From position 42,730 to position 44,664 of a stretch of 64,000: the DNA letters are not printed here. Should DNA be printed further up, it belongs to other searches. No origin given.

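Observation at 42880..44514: Lipoprotein with an N-terminal Hint (bacterial intein-like) domain fused to an alpha/beta hydrolase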

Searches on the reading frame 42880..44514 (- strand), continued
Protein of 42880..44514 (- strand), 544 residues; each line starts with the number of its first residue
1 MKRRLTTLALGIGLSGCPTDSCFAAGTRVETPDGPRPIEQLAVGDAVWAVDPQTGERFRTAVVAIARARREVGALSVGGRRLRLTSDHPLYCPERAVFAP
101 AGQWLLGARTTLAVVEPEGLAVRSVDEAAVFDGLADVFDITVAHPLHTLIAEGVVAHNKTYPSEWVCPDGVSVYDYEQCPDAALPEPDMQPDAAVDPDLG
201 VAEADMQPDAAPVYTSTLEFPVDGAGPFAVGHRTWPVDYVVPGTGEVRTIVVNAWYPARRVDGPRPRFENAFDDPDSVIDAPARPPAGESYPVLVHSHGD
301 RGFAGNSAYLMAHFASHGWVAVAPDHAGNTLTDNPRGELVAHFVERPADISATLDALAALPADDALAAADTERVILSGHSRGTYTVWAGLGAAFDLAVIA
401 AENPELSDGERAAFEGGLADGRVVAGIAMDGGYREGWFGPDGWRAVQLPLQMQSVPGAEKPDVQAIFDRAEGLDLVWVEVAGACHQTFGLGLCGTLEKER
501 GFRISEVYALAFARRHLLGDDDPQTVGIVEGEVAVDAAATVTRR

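Call 52: search_solved_structures(query=A1, max_evalue=0.01, show_alignments=2)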
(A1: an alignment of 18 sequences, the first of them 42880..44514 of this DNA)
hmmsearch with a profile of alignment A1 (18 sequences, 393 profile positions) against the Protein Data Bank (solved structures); distinct sequences matched with E-value up to 0.01: 33.
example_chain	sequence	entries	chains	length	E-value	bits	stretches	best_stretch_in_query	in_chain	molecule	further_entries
5i8p_A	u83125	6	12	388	2.1e-05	27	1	132-177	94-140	Platelet-activating factor acetylhydrolase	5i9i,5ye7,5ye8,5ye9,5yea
5jad_A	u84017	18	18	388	2.2e-05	27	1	133-177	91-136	Platelet-activating factor acetylhydrolase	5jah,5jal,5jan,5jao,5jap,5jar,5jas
3d59_A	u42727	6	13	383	2.2e-05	27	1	133-177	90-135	Platelet-activating factor acetylhydrolase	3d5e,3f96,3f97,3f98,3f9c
6m07_A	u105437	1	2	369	2.3e-05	26.9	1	133-177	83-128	Platelet-activating factor acetylhydrolase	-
6m06_A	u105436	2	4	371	2.3e-05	26.9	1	133-177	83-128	Platelet-activating factor acetylhydrolase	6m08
9x6a_A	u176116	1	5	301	2.9e-05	26.6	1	197-239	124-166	carboxylesterase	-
8fjd_A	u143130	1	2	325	2.9e-05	26.6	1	132-239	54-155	Chlorophyllase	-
5lul_A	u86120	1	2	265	6.6e-05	25.4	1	134-232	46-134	Cutinase 2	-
5luk_A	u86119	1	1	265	6.7e-05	25.4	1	134-232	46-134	Cutinase 2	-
5luj_A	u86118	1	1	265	6.8e-05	25.4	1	134-232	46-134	Cutinase 2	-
7qjs_A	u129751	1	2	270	7.2e-05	25.3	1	134-232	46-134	Cutinase 2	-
5yae_A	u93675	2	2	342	7.3e-05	25.3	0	94-232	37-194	Esterase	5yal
6aid_A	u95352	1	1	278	9.8e-05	24.8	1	134-231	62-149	Esterase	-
3vis_A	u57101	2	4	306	0.00011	24.7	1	134-231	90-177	Esterase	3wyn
7v8u_A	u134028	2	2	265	0.00011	24.7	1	139-231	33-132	Esterase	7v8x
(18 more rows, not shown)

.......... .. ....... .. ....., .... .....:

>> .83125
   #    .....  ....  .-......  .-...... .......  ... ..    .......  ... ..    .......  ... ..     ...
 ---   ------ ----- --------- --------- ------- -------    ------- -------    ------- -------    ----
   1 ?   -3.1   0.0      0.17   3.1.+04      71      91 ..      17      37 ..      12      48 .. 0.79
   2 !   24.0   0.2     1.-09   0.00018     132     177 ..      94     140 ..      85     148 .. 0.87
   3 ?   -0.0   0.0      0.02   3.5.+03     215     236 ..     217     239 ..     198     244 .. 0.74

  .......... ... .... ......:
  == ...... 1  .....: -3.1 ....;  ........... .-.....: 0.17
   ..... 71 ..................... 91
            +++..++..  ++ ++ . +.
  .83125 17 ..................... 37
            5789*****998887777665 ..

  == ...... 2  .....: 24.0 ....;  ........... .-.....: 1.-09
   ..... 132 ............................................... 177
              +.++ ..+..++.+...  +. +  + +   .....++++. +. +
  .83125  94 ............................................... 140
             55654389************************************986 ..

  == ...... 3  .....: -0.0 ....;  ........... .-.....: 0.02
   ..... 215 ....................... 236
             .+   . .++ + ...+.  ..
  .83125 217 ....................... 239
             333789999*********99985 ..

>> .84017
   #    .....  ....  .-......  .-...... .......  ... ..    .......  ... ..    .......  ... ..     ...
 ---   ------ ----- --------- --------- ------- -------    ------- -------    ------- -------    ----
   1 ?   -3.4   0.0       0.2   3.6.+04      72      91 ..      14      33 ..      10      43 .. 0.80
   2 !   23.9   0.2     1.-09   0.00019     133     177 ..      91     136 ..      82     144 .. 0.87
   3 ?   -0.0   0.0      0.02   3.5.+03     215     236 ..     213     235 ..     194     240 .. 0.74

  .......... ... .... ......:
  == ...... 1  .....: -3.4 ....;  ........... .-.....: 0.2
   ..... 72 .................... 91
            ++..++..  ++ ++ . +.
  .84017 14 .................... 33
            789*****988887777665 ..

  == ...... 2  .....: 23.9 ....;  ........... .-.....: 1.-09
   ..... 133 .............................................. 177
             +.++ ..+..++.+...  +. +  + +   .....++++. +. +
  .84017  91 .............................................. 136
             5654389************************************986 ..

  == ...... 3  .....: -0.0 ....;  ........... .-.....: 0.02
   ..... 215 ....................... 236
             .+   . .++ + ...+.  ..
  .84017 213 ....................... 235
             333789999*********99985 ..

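Call 60: predict_structure(alignment_id=A7)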
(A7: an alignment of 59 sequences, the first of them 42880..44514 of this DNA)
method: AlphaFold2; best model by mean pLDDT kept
length: 544 residues; sequences in the alignment: 59
mean_pLDDT: 76.8   pTM: 0.67
mean pLDDT of the five models: 76.8, 76.7, 75.6, 74.5, 74.3
residues with pLDDT >= 90: 301; 70-90: 69; 50-70: 29; < 50: 145
segments of 3 or more residues with pLDDT < 50: 11-21, 66-113, 115-195
pLDDT, mean of each block of 10 residues (from residue 1): 52 42 70 86 80 73 54 32 29 41 31 45 42 36 26 22 34 39 42 47 57 93 97 98 96 98 94 94 98 97 94 99 95 88 96 99 98 98 97 97 95 97 98 91 95 92 89 95 96 95 98 98 98 98 95
secondary structure, 60 per line:
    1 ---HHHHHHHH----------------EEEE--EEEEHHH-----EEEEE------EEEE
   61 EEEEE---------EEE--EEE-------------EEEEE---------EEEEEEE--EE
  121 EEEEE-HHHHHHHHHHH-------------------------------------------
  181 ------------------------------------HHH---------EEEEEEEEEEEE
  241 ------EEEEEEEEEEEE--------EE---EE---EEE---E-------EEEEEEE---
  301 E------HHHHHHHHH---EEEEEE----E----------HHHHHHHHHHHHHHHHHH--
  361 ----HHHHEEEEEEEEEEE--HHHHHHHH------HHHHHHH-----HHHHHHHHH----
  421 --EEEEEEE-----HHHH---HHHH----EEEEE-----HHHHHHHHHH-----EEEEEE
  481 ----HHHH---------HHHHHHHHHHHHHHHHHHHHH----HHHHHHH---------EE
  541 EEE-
elements in order: H4-11 E28-31 E34-37 E46-50 E57-65 E75-77 E80-82 E96-100 E110-116 E119-125 H127-137 E229-240 E247-258 E277-279 E291-297 H308-316 E320-325 H341-358 H365-368 E369-379 H382-389 H396-402 H408-416 E423-429 H435-438 H442-445 E450-454 H460-469 E475-480 H485-488 H498-518 H523-529 E539-543

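Call 63: fold_search(model_id=the predicted structure, library=pdb)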
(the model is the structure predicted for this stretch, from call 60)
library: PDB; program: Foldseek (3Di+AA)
matches with E <= 10: 1297; with E <= 0.001: 688
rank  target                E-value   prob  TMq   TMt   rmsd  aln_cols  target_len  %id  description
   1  5lz9                  6.9e-16  1.00  0.42  0.61   5.3       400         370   18  Fragment-based inhibitors of Lipoprotein associated Phospholipase A2 (released 2016-12-21)
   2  5ye7_A                1.5e-15  1.00  0.43  0.61   5.1       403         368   18  The crystal structure of Lp-PLA2 in complex with a novel inhibitor (released 2018-07-25)
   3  3f98_A                2.3e-15  1.00  0.43  0.60   6.5       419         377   18  Crystal structure of human plasma platelet activating factor acetylhydrolase covalently inhibited by tabun (released 2009-06-23)
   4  5i9i_A                2.5e-15  1.00  0.43  0.60   5.6       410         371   17  Crystal structure of LP_PLA2 in complex with Darapladib (released 2016-06-15)
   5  5i8p_A                2.9e-15  1.00  0.42  0.60   5.7       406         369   18  Crystal structure of LP_PLA2 in complex with novel inhibitor (released 2016-06-15)
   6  3f96_A                3.6e-15  1.00  0.42  0.60   5.7       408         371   16  Crystal structure of human plasma platelet activating factor acetylhydrolase covalently inhibited by sarin (released 2009-06-23)
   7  5yal                  4.3e-15  1.00  0.43  0.66   5.0       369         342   19  Ferulic acid esterase from Streptomyces cinnamoneus at 1.5 A resolution (released 2017-12-06)
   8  5ye9_A                4.6e-15  1.00  0.42  0.60   5.5       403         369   18  The crystal structure of Lp-PLA2 in complex with a novel inhibitor (released 2018-07-25)
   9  5ye8_A                5.2e-15  1.00  0.43  0.62   5.0       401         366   18  The crystal structure of Lp-PLA2 in complex with a novel inhibitor (released 2018-07-25)
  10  3d5e_A                5.2e-15  1.00  0.43  0.60   5.1       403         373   18  Crystal structure of human plasma platelet activating factor acetylhydrolase covalently inhibited by paraoxon (released 2008-09-09)
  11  5ye8_B                5.2e-15  1.00  0.42  0.61   5.2       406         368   19  The crystal structure of Lp-PLA2 in complex with a novel inhibitor (released 2018-07-25)
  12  5yae                  7.3e-15  1.00  0.43  0.66   6.0       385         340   19  Ferulic acid esterase from Streptomyces cinnamoneus at 2.4 A resolution (released 2017-12-06)
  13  3d5e_B                7.8e-15  1.00  0.42  0.60   5.4       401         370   17  Crystal structure of human plasma platelet activating factor acetylhydrolase covalently inhibited by paraoxon (released 2008-09-09)
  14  5yea_A                8.8e-15  1.00  0.44  0.62   5.0       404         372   18  The crystal structure of Lp-PLA2 in complex with a novel inhibitor (released 2018-07-25)
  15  5ye7_B                8.8e-15  1.00  0.42  0.60   5.4       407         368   18  The crystal structure of Lp-PLA2 in complex with a novel inhibitor (released 2018-07-25)
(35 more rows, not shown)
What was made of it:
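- On Alpha/beta-hydrolase serine esterase: The fold matches Lp-PLA2, feruloyl esterase and PETase (calls 60, 63).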
